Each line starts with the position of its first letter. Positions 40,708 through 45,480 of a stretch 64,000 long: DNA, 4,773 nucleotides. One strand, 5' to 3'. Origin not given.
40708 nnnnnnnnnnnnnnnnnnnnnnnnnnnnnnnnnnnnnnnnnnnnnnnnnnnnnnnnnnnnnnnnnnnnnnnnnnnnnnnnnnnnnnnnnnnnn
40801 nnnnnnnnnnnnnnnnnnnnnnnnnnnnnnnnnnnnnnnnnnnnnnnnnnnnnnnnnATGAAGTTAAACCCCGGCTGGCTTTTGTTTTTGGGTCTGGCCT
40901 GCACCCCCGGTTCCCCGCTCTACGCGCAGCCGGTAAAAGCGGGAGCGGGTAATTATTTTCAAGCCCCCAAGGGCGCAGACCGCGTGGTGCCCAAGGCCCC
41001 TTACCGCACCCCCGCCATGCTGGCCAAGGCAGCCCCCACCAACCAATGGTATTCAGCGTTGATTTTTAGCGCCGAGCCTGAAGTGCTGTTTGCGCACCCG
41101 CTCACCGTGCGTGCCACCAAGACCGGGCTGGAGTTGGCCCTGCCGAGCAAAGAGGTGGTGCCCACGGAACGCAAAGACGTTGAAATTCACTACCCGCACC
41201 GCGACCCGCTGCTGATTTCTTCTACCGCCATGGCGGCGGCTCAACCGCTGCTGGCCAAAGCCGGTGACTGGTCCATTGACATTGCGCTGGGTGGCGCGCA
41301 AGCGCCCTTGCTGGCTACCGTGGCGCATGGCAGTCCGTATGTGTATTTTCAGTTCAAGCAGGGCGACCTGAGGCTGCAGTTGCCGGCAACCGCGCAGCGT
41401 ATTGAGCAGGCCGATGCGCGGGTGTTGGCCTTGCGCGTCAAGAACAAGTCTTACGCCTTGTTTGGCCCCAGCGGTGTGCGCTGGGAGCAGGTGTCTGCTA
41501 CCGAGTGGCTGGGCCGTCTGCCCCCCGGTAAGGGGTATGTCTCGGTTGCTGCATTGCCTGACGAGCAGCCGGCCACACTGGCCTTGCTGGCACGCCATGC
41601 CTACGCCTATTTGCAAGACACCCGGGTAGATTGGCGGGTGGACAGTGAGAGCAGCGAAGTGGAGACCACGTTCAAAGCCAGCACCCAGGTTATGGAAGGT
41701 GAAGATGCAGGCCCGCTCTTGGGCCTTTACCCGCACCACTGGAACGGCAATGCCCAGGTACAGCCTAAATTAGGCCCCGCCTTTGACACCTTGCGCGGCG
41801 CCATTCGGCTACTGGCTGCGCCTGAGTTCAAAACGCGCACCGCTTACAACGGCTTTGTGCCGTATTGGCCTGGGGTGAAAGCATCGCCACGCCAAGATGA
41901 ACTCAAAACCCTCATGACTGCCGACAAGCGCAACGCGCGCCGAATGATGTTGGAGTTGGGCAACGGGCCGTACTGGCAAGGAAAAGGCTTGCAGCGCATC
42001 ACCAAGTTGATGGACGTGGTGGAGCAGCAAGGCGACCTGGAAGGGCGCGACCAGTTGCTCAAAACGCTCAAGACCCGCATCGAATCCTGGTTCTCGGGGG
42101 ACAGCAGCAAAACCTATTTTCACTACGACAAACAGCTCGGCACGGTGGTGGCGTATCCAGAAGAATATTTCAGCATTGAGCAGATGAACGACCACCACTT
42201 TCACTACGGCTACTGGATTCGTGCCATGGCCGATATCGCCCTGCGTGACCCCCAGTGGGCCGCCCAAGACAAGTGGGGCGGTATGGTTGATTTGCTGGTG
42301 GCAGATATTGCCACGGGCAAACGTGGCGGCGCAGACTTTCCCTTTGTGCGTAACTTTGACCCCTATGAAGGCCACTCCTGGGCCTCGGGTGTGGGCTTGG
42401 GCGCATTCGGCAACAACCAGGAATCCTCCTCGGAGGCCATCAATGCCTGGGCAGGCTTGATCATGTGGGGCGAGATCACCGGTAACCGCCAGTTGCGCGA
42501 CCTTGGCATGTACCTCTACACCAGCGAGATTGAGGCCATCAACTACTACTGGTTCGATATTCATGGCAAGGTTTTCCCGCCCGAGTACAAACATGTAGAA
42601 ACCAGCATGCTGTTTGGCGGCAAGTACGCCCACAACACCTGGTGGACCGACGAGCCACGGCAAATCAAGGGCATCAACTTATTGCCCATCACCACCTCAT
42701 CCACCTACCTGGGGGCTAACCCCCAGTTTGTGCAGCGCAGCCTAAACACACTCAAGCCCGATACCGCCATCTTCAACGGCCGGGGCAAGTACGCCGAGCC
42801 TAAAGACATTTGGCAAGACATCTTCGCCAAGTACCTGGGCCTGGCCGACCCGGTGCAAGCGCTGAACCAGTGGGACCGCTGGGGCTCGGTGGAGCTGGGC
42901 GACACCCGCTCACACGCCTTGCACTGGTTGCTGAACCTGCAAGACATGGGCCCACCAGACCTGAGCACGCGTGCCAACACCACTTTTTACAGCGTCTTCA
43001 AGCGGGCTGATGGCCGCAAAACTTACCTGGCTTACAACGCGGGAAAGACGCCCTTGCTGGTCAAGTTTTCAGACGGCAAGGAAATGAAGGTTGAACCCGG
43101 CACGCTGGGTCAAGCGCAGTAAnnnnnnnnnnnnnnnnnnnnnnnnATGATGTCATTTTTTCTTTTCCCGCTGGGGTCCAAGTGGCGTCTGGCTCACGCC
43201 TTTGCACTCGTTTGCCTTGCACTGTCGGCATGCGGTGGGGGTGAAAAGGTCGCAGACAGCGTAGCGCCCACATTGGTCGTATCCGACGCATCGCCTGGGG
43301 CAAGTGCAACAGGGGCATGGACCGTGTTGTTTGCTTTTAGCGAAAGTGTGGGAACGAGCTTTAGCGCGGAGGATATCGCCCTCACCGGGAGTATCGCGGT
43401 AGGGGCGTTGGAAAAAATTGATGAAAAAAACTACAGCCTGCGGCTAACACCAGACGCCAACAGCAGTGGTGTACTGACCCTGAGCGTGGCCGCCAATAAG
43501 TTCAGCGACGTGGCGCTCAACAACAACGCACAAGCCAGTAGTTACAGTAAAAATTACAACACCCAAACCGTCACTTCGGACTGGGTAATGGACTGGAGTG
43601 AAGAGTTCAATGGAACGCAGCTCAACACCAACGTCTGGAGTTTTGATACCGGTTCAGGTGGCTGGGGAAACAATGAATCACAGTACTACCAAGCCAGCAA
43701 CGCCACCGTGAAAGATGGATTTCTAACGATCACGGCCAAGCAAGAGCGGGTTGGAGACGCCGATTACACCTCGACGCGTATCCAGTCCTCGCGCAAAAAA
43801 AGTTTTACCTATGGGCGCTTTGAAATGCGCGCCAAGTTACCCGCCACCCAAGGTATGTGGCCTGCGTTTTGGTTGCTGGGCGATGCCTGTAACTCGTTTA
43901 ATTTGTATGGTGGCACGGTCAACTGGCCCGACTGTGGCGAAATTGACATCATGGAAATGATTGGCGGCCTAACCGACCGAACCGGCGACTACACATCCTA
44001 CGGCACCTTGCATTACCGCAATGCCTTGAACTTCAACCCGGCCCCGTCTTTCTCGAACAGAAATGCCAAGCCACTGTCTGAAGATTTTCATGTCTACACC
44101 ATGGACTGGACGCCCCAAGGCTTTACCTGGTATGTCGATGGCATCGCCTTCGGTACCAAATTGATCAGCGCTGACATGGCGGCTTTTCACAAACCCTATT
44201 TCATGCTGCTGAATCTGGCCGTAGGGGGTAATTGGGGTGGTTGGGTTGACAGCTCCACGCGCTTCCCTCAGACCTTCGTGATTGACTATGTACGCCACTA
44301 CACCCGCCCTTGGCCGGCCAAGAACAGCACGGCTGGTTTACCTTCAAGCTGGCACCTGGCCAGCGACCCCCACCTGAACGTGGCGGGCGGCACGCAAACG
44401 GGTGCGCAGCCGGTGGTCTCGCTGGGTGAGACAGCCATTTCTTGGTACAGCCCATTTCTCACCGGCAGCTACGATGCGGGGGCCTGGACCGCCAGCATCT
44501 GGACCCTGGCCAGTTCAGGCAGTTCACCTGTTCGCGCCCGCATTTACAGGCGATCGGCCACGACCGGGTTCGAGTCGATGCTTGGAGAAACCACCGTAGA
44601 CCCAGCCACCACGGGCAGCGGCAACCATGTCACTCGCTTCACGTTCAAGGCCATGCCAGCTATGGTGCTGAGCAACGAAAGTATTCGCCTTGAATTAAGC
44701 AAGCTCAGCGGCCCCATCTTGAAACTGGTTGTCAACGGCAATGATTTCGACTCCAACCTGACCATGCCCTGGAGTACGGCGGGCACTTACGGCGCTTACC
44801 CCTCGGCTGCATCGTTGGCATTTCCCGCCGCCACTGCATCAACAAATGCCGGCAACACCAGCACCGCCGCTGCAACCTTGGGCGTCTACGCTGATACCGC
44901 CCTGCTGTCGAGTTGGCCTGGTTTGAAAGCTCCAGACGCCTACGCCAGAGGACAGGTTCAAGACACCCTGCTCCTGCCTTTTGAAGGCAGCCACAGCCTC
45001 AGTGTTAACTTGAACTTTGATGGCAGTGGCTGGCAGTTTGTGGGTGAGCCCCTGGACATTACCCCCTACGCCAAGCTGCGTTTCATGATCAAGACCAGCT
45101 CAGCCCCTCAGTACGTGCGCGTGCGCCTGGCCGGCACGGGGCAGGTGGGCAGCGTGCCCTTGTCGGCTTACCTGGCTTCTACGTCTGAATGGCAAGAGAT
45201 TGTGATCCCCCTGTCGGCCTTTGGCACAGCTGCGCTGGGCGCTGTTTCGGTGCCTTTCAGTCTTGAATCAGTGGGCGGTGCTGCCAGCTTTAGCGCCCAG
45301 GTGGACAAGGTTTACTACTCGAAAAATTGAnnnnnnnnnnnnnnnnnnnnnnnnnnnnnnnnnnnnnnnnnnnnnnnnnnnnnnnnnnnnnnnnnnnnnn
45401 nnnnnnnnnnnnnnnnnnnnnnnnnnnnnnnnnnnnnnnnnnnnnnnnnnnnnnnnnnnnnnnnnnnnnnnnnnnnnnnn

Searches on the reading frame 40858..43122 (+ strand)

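Call 6: search_protein_families(library=pfam, proteins=[window:40858-43122:+], max_evalue=0.1)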
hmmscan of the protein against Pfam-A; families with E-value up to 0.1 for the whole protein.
window:40858-43122:+ (754 aa): 2 families
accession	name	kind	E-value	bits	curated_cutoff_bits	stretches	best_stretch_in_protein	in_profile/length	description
PF17652.7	Glyco_hydro81C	-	1.5e-54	186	25.6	1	368-673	28-330/349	Glycosyl hydrolase family 81 C-terminal domain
PF03639.19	Glyco_hydro_81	-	4.5e-05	23.2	25.6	1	57-295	13-273/323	Glycosyl hydrolase family 81 N-terminal domain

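Call 7: search_protein_families(library=ncbifam, proteins=[window:40858-43122:+], max_evalue=0.1)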
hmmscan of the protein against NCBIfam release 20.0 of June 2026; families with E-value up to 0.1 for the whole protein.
window:40858-43122:+ (754 aa): 0 families

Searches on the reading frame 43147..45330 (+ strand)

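Call 6: search_protein_families(library=pfam, proteins=[window:43147-45330:+], max_evalue=0.1)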
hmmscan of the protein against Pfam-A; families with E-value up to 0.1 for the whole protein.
window:43147-45330:+ (727 aa): 4 families
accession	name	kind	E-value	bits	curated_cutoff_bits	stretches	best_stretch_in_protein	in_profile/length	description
PF00722.28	Glyco_hydro_16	-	3.3e-22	79.2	22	1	180-372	8-165/175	Glycosyl hydrolases family 16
PF03935.22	SKN1_KRE6_Sbg1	-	1.7e-14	53.6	30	2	173-246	148-224/501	Beta-glucan synthesis-associated protein SKN1/KRE6/Sbg1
PF19078.6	Big_12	-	3.7e-09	37.2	27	1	37-132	1-96/102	Bacterial Ig-like domain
PF10287.16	YJL171C_Tos1_C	-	0.013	15.6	27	1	225-293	107-174/228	Cell wall protein YJL171C/Tos1, C-terminal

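Call 7: search_protein_families(library=ncbifam, proteins=[window:43147-45330:+], max_evalue=0.1)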
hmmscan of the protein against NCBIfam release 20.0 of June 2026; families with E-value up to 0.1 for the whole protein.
window:43147-45330:+ (727 aa): 4 families
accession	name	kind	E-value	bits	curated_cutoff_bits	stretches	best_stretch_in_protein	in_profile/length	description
NF052454.1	BtaGlycanEglC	equivalog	3.4e-28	98.8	700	1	115-386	204-457/459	endo-1,3-1,4-beta-glycanase EglC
NF041449.1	K_carrageenase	equivalog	4.2e-15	55.7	350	2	131-276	9-151/283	kappa-carrageenase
NF052392.1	BetGlycExoK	equivalog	2.7e-08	33.6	350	1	150-242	35-122/261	endo-1,3-1,4-beta-glycanase ExoK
NF047856.1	BGlucanaseBglS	equivalog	8.6e-07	28.7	300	1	148-383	25-233/237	beta-glucanase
